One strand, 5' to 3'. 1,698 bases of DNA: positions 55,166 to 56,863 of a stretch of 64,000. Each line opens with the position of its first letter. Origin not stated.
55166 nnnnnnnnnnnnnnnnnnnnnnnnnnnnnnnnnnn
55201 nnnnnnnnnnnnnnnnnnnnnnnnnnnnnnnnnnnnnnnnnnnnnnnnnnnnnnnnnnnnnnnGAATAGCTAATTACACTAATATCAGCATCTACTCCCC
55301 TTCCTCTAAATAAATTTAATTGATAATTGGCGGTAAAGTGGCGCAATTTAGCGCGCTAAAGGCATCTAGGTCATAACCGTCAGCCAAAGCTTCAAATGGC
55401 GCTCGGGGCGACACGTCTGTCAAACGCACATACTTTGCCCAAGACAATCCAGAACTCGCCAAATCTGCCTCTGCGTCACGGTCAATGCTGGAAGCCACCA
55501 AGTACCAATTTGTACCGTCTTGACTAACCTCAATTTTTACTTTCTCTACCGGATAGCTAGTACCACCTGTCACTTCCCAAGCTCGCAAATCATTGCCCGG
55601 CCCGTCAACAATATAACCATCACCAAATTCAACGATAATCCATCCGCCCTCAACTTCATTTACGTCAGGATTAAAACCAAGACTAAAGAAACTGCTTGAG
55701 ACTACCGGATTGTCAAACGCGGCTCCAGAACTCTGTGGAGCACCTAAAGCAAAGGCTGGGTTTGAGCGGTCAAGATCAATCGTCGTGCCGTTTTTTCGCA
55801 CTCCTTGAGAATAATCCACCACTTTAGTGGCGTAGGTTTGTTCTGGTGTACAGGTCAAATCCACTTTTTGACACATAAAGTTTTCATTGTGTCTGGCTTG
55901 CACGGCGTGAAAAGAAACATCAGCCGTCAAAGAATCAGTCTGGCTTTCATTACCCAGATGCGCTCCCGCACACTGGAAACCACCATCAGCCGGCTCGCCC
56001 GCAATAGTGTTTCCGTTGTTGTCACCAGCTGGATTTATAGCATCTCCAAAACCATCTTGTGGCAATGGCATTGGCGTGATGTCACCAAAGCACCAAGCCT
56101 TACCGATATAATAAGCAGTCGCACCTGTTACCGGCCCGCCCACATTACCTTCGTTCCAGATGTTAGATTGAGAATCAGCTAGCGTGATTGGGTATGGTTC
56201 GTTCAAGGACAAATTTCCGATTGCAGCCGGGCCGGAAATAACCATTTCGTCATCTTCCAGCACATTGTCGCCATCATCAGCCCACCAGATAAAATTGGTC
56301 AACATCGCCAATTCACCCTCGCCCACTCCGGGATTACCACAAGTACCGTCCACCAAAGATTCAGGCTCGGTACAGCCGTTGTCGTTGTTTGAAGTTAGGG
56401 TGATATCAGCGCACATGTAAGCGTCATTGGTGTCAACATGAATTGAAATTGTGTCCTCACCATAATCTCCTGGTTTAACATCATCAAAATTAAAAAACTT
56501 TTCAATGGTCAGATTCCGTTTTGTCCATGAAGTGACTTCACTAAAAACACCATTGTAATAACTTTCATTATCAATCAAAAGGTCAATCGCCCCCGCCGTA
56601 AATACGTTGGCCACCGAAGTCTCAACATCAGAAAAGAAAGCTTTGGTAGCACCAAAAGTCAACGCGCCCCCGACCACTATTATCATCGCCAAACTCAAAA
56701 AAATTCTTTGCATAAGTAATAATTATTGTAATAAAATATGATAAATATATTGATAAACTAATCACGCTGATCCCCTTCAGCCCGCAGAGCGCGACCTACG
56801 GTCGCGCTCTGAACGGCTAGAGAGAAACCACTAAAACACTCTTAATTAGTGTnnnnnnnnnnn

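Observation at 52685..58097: Dedicated SipW-type signal peptidase operon with three tandem TasA/camelysin-like substrates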

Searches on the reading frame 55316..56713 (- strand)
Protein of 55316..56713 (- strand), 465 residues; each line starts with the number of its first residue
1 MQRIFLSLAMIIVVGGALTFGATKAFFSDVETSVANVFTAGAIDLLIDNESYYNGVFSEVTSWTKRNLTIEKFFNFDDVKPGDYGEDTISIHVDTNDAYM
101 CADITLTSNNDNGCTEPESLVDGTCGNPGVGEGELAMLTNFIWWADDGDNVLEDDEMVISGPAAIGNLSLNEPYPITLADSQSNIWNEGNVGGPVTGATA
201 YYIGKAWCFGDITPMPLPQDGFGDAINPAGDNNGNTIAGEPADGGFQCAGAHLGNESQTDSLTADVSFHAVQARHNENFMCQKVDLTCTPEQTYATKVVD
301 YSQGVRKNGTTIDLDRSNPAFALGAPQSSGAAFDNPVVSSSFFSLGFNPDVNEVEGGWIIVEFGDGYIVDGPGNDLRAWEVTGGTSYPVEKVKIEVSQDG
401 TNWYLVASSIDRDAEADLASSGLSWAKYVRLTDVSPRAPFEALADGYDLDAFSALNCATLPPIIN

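Call 3: search_protein_families(library=pfam, proteins=[window:55316-56713:-], max_evalue=0.1)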
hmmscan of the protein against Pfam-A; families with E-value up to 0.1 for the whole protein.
window:55316-56713:- (465 aa): 3 families
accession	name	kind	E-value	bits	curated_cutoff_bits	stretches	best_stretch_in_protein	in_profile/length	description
PF12389.13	Peptidase_M73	-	0.0002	21.7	22.5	1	13-50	14-50/196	Camelysin metallo-endopeptidase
PF00754.31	F5_F8_type_C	-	0.00068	20.2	28.2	1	352-432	34-111/127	F5/8 type C domain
PF22633.2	F5_F8_type_C_2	-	0.021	15.8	27.8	1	357-430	20-90/91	NedA-like, galactose-binding domain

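Call 4: search_protein_families(library=ncbifam, proteins=[window:55316-56713:-], max_evalue=0.1)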
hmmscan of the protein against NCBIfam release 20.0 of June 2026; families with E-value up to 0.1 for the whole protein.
window:55316-56713:- (465 aa): 1 family
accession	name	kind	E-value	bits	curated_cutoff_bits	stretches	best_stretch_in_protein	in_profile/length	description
TIGR04088.1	cognate_SipW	domain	0.0037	17.4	19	1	12-42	4-33/34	SipW-dependent-type signal peptide-containing protein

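Call 9: find_homologous_proteins(query=window:55316-56713:-, max_evalue=0.001)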
Query window:55316-56713:- (465 aa): 2370 proteins with E <= 0.001 among 8000 candidates; the best 120 are listed.
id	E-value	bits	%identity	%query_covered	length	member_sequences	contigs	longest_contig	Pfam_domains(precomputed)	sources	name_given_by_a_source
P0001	0.0e+0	1048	100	98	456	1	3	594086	-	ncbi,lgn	-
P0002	1.7e-237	807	78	98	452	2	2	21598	-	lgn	-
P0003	3.8e-222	757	72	60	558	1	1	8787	PF19403.6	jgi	-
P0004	3.8e-220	750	74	62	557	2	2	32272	PF19403.6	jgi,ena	-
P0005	7.3e-219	746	74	99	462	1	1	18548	-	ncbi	-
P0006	4.1e-217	740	70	99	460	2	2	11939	-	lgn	-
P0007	3.2e-216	737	73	97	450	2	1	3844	-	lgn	-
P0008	5.1e-213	727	70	99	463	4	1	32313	-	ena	-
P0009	5.0e-212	723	71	100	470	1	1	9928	-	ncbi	-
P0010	1.1e-211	722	71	99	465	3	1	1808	-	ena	-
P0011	6.4e-211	720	70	99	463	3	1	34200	-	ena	-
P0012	2.7e-205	701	69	99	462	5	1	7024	-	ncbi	-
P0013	1.9e-204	698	70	99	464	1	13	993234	-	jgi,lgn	jgi:hypothetical protein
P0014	3.4e-203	694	72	61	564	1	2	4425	PF19403.6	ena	-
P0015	9.2e-203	693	69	99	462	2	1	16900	-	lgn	-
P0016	1.3e-202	692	73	58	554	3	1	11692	PF24514.2,PF19403.6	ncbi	-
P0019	2.9e-197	675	73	60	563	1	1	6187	PF19403.6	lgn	-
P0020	3.1e-197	675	69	60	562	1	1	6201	PF19403.6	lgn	-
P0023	5.6e-194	664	65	60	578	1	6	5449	PF12389.14,PF19403.6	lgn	-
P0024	6.7e-193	660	66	98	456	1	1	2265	PF12389.14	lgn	-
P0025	3.7e-192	658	64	64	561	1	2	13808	PF12389.14,PF19403.6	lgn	-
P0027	2.6e-191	655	67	61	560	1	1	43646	PF19403.6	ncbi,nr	ncbi:CalY family protein [Candidatus Pacebacteria bacterium]|nr:CalY family protein [Candidatus Pace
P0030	1.5e-189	649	65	61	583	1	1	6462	PF12389.14,PF19403.6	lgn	-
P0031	1.8e-188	646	70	61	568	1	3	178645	PF12389.14,PF19403.6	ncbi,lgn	-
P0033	3.2e-188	645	64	60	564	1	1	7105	PF19403.6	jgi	jgi:hypothetical protein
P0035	1.2e-185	636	64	64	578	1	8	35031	PF19403.6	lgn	-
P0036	1.3e-185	636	62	63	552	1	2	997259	PF12389.14,PF19403.6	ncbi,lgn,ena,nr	ncbi:hypothetical protein H6784_04815 [Candidatus Nomurabacteria bacterium]|nr:SipW-dependent-type s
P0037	1.7e-183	629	63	60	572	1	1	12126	PF19403.6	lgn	-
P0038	2.8e-183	629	64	61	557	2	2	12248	PF19403.6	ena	-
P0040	1.4e-181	623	66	61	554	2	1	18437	PF19403.6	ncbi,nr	ncbi:SipW-dependent-type signal peptide-containing protein [Candidatus Kaiserbacteria bacterium]|nr:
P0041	1.9e-181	622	64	60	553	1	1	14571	PF19403.6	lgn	-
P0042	2.6e-181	622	65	61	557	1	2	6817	PF19403.6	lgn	-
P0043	4.2e-181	621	58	71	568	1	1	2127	PF19403.6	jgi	jgi:predicted ribosomally synthesized peptide with SipW-like signal peptide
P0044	1.0e-180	620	62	61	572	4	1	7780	PF19403.6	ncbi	-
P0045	1.3e-180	620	66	61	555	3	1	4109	PF19403.6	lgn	-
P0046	5.6e-180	618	66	60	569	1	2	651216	PF19403.6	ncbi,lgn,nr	ncbi:SipW-dependent-type signal peptide-containing protein [Candidatus Kaiserbacteria bacterium]|nr:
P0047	1.8e-179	616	65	61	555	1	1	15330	PF19403.6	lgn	-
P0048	2.6e-179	615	64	61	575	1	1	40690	PF19403.6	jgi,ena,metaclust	metaclust:\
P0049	4.5e-179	615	65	60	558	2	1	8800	PF00754.32,PF19403.6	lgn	-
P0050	7.3e-179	614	65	61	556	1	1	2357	PF19403.6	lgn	-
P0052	1.5e-178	613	62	60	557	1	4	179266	PF12389.14,PF19403.6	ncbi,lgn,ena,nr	ncbi:MAG: SipW-dependent-type signal peptide-containing protein [Candidatus Kaiserbacteria bacterium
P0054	5.4e-178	611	63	61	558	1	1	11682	PF19403.6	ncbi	-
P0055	1.3e-177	610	65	63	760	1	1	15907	PF19403.6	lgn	-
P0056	1.7e-177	609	69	61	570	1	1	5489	PF19403.6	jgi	-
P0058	9.1e-177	607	64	61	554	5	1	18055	PF19403.6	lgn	-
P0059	9.7e-177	607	63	99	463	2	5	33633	PF12389.14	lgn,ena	-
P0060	2.9e-176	605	63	61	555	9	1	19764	PF19403.6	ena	-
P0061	1.4e-175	603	63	61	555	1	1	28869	PF19403.6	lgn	-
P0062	1.6e-175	603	60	65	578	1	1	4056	PF19403.6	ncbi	-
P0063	1.9e-175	603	65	63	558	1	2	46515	PF19403.6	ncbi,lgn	-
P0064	3.2e-175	602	62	62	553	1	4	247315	PF19403.6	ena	-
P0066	7.9e-174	597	60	60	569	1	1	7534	PF19403.6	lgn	-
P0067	5.8e-173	594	63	65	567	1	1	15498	PF12389.14,PF19403.6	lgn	-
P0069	8.1e-173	594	62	61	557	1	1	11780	PF19403.6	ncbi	-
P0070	1.9e-172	593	62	61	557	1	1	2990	PF19403.6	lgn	-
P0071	1.1e-171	590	61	61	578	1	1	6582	PF19403.6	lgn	-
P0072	2.6e-171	589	64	61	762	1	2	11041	PF19403.6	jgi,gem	-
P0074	2.1e-169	583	69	61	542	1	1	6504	PF19403.6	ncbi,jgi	jgi:hypothetical protein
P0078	1.6e-166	573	62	63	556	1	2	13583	PF12389.14,PF19403.6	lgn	-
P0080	5.2e-165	568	61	61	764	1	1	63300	PF19403.6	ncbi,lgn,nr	ncbi:MAG: hypothetical protein KBD50_02815 [Candidatus Pacebacteria bacterium]|nr:hypothetical prote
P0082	1.5e-164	567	64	61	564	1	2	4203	PF19403.6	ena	-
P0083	1.5e-164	567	63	60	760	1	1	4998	PF19403.6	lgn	-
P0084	2.0e-164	566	66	60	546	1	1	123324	PF19403.6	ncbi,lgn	-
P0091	5.1e-157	542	62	64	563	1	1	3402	PF12389.14,PF19403.6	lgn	-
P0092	1.1e-156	541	64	61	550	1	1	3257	PF19403.6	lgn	-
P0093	1.3e-156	541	58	98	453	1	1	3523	PF12389.14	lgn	-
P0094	3.3e-156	539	59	60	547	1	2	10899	PF00754.32,PF12389.14,PF19403.6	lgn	-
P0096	1.5e-155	537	63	61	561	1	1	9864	PF19403.6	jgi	jgi:predicted ribosomally synthesized peptide with SipW-like signal peptide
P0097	5.1e-155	535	59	63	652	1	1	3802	PF12389.14,PF04862.19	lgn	-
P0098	1.4e-154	534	60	58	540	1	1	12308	PF19403.6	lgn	-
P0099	2.9e-154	533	57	99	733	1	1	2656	PF19403.6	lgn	-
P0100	3.4e-154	533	62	61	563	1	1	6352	PF19403.6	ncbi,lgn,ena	-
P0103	5.3e-151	522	63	61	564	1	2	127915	PF19403.6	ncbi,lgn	-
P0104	5.8e-151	522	64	61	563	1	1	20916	PF19403.6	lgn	-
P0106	4.6e-150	519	57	98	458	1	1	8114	PF12389.14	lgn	-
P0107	1.1e-149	518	57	74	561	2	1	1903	PF12389.14,PF24514.2,PF19403.6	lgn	-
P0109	1.0e-148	515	63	61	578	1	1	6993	PF19403.6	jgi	jgi:predicted ribosomally synthesized peptide with SipW-like signal peptide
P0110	2.3e-148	513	63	61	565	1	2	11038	PF19403.6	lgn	-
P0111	1.3e-147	511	63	61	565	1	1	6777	PF19403.6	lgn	-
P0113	6.3e-147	509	63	61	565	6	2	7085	PF19403.6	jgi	jgi:hypothetical protein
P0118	1.4e-145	504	64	60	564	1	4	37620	PF19403.6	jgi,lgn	jgi:predicted ribosomally synthesized peptide with SipW-like signal peptide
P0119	1.9e-145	504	64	61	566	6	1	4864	PF19403.6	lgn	-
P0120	2.1e-145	504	63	60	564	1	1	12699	PF19403.6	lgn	-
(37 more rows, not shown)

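Call 31: predict_structure(alignment_id=A2)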
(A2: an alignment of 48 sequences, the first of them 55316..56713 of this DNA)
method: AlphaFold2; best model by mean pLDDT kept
length: 465 residues; sequences in the alignment: 48
mean_pLDDT: 86.1   pTM: 0.69
mean pLDDT of the five models: 86.1, 84.4, 82.7, 81.8, 80.5
residues with pLDDT >= 90: 256; 70-90: 160; 50-70: 27; < 50: 22
segments of 3 or more residues with pLDDT < 50: 21-39, 463-465
pLDDT, mean of each block of 10 residues (from residue 1): 72 67 41 41 83 90 85 77 93 91 88 79 71 87 93 92 87 91 94 95 95 93 76 90 95 86 87 85 77 92 97 96 92 89 96 95 89 93 91 95 94 92 91 96 96 89 44
secondary structure, 60 per line:
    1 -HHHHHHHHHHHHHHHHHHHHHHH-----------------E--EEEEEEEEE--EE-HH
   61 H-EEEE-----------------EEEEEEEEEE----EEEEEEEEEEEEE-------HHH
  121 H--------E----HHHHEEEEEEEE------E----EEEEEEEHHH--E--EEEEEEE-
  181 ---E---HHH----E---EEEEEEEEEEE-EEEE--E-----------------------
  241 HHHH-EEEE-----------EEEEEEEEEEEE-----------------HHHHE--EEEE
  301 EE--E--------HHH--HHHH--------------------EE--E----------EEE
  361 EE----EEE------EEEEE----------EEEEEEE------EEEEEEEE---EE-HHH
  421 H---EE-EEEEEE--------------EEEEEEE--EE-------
elements in order: H2-24 E45-53 E63-66 E84-93 E98-110 H118-121 H135-138 E139-146 E158-164 E173-179 E199-209 E211-214 H241-244 E246-249 E261-272 H290-293 E297-302 H319-322 E358-362 E367-369 E376-380 E391-397 E404-411 H418-421 E428-433 E448-454

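Call 35: fold_search(model_id=the predicted structure, library=pdb)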
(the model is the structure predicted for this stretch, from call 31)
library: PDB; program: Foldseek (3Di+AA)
matches with E <= 10: 1007; with E <= 0.001: 36
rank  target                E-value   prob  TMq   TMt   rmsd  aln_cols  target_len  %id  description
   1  6mf2_A                5.6e-08  1.00  0.19  0.10  12.5       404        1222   12  Improved Model of Human Coagulation Factor VIII (released 2019-09-11)
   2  1sg3_B                1.2e-06  1.00  0.23  0.32  17.1       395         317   10  Structure of allantoicase (released 2004-03-02)
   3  1sg3_A                1.2e-06  1.00  0.23  0.32  18.1       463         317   10  Structure of allantoicase (released 2004-03-02)
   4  8hgg_C                1.3e-06  1.00  0.24  0.08  24.9       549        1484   12  Structure of 2:2 PAPP-A.ProMBP complex (released 2023-01-11)
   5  1o59                  1.4e-06  1.00  0.22  0.30  18.4       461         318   10  Crystal structure of Allantoicase (yir029w) from Saccharomyces cerevisiae at 2.40 A resolution (released 2003-09-02)
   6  7y5n_C                1.4e-06  1.00  0.24  0.11  25.1       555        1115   12  Structure of 1:1 PAPP-A.ProMBP complex(half map) (released 2023-01-11)
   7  4qdr                  2.2e-06  1.00  0.20  0.28  17.9       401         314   11  Physical basis for Nrp2 ligand binding (released 2015-04-15)
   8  7ufg_B                1.2e-05  0.99  0.25  0.11  24.8       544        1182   10  Cryo-EM structure of PAPP-A in complex with IGFBP5 (released 2022-09-28)
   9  7jfs                  2.3e-05  0.84  0.16  0.11  17.8       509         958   10  The structure of the CBM32-1, CBM32-2, and M60 catalytic domains from Clostridium perfringens ZmpB (released 2021-02-03)
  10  8hgh_A                2.8e-05  0.98  0.23  0.08  25.4       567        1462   10  Structure of 2:2 PAPP-A.STC2 complex (released 2023-01-11)
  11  2bzd_A                3.9e-05  1.00  0.21  0.17  19.3       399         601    8  Galactose recognition by the carbohydrate-binding module of a bacterial sialidase. (released 2005-08-19)
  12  3f2z                  4.4e-05  1.00  0.22  0.59   5.4       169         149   14  Crystal structure of the C-terminal domain of a chitobiase (BF3579) from Bacteroides fragilis, Northeast Structural Geno (released 2008-11-18)
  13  8d8o_B                4.6e-05  0.97  0.22  0.10  24.7       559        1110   10  Cryo-EM structure of substrate unbound PAPP-A (released 2022-09-28)
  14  1wcq_A                4.9e-05  1.00  0.21  0.17  19.4       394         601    8  Mutagenesis of the Nucleophilic Tyrosine in a Bacterial Sialidase to Phenylalanine. (released 2005-10-12)
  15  8ayr_B                1.2e-04  0.96  0.19  0.14  23.5       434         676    8  Sialidases and Fucosidases of Akkermansia muciniphila are key for rapid growth on colonic mucin and nutrient sharing a (released 2023-03-01)
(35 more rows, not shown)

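Call 39: search_solved_structures(query=A2, max_evalue=10, show_alignments=2)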
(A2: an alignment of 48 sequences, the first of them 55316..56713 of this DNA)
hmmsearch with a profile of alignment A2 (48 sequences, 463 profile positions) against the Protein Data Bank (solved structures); distinct sequences matched with E-value up to 10: 1.
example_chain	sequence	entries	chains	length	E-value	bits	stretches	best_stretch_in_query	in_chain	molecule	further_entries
2kd7_A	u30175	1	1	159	1.5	10.9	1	381-430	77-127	Putative chitobiase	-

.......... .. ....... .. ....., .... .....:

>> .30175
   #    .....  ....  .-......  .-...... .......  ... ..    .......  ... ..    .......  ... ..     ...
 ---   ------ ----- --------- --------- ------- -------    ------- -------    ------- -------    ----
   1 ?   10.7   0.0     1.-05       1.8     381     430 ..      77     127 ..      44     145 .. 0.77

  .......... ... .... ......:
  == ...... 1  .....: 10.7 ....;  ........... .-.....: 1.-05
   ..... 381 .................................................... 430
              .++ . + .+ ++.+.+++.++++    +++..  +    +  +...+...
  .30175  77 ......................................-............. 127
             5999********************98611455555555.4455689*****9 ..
